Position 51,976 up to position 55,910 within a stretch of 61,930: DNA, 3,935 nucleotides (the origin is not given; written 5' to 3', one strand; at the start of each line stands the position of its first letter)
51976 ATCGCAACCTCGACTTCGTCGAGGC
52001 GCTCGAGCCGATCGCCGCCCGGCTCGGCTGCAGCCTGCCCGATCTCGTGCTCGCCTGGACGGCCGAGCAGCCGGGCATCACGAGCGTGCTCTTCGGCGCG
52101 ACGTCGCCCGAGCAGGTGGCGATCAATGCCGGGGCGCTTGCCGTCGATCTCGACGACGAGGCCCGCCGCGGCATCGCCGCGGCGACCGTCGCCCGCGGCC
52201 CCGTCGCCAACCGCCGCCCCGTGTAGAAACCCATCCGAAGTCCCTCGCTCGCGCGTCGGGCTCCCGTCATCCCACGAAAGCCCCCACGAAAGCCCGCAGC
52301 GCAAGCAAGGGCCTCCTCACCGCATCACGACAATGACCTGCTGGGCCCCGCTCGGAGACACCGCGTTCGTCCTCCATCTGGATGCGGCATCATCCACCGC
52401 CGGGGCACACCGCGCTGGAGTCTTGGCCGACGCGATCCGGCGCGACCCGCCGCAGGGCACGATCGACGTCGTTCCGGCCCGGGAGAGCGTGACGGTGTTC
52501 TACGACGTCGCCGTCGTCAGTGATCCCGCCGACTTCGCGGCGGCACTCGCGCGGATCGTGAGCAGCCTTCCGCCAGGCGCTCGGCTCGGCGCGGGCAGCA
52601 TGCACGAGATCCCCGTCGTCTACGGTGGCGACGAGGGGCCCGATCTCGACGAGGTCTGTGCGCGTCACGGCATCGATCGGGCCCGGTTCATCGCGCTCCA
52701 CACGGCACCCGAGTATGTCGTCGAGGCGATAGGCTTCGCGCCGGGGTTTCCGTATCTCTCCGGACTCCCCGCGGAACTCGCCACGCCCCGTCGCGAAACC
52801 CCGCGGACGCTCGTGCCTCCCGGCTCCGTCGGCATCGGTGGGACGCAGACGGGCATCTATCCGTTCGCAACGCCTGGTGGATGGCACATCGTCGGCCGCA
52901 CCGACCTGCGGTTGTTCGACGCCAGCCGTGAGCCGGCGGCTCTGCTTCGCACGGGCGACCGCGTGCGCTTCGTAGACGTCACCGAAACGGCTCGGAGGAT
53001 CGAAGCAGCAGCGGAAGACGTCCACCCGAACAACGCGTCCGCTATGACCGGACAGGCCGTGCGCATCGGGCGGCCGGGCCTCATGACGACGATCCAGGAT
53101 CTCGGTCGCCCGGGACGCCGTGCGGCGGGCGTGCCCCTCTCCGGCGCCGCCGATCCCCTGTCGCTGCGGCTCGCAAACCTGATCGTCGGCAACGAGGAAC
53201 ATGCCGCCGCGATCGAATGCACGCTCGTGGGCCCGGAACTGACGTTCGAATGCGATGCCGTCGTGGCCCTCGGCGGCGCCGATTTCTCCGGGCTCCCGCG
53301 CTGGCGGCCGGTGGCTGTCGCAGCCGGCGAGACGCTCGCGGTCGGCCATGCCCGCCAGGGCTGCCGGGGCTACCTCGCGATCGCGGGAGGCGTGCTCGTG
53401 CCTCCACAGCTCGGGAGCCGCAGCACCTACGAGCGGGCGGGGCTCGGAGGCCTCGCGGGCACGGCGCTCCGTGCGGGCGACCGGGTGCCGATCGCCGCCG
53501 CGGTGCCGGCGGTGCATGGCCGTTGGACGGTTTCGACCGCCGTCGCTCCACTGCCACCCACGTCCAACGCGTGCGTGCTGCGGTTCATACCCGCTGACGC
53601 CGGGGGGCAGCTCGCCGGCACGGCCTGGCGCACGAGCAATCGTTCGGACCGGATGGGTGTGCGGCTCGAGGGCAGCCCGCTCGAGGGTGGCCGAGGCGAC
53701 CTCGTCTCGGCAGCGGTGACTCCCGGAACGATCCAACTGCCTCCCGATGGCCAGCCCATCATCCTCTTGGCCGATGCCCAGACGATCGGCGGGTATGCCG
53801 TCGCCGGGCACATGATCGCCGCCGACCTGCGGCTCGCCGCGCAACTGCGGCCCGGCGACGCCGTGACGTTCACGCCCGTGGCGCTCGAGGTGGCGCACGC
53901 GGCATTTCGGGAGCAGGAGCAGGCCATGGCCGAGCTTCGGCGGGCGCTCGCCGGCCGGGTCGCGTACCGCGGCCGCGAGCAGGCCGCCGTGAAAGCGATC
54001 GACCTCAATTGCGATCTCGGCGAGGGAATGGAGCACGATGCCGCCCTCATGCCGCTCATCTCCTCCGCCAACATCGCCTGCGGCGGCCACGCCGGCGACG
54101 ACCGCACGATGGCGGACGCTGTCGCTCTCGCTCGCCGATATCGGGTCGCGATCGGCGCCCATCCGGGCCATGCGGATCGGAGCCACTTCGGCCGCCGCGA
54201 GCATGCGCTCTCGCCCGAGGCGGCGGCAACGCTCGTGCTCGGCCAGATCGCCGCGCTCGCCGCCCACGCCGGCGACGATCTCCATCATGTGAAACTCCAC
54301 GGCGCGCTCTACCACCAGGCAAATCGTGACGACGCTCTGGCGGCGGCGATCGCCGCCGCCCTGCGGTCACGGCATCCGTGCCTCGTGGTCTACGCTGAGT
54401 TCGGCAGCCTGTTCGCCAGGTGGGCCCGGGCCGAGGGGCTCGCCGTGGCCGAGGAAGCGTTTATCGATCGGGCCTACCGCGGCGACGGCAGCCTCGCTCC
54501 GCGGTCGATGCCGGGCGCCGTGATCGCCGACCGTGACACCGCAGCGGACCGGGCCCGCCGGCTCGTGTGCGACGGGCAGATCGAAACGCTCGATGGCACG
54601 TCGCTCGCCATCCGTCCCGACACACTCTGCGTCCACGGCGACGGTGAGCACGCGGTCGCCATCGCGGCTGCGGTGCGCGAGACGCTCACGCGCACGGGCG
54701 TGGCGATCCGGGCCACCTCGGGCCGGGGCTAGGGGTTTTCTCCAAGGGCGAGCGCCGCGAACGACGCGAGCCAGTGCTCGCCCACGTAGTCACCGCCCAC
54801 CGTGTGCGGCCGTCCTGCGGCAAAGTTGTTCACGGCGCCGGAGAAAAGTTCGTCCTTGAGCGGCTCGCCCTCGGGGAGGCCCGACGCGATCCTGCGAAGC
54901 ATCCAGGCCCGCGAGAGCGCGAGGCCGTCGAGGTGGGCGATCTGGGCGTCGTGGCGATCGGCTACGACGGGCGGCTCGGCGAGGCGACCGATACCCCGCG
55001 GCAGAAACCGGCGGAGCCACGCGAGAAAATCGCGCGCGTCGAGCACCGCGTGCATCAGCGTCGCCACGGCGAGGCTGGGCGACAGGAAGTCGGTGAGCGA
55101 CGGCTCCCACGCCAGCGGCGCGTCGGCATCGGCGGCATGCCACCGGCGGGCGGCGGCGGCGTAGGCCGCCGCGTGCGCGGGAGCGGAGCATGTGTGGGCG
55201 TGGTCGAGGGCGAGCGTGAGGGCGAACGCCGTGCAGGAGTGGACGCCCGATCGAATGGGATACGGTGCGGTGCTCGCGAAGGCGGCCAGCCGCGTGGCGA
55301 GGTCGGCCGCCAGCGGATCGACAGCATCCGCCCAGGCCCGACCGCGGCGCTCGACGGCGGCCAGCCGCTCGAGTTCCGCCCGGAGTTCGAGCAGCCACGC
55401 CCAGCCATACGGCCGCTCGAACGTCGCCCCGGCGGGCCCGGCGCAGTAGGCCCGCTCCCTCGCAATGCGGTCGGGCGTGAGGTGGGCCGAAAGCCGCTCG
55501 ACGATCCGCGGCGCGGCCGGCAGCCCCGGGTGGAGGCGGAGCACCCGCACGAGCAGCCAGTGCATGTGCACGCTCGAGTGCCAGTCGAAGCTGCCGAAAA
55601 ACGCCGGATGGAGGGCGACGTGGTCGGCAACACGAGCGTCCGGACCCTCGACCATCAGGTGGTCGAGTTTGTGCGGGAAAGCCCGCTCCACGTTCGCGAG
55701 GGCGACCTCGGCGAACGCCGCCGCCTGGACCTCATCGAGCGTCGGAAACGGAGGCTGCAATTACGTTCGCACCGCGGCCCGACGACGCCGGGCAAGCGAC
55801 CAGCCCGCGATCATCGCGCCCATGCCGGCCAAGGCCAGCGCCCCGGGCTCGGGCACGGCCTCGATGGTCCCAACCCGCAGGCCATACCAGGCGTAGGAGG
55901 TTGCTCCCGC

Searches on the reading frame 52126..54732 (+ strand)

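Call 64: search_protein_families(library=pfam, proteins=[window:52126-54732:+], max_evalue=0.0001)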
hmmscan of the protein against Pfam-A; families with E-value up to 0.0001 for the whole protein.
window:52126-54732:+ (868 aa): 3 families
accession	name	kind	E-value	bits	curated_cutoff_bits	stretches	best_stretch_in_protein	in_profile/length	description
PF03746.21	LamB_YcsF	-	1.7e-79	267.3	22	1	625-854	1-238/239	LamB/YcsF family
PF02626.20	CT_A_B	-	2.3e-77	260.6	25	1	335-583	2-260/261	Carboxyltransferase domain, subdomain A and B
PF02682.21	CT_C_D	-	1.7e-64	217.7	22.1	1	74-274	4-202/202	Carboxyltransferase domain, subdomain C and D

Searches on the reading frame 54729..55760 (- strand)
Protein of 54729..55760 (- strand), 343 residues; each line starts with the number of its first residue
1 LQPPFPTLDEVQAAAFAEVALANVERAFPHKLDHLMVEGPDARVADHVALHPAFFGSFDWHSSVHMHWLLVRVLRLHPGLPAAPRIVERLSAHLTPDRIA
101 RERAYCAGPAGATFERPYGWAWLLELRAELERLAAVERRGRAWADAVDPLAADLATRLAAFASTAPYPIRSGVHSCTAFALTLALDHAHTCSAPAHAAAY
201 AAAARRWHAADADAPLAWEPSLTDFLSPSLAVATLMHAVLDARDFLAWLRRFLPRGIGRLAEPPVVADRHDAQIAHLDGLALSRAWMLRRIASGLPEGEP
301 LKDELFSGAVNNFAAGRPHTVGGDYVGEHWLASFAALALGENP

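Call 64: search_protein_families(library=pfam, proteins=[window:54729-55760:-], max_evalue=0.0001)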
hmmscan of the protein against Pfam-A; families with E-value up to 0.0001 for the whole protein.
window:54729-55760:- (343 aa): 1 family
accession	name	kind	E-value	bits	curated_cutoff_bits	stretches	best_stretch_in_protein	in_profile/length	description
PF11199.13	DUF2891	-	3.7e-111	371.7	25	1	15-338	2-325/325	Protein of unknown function (DUF2891)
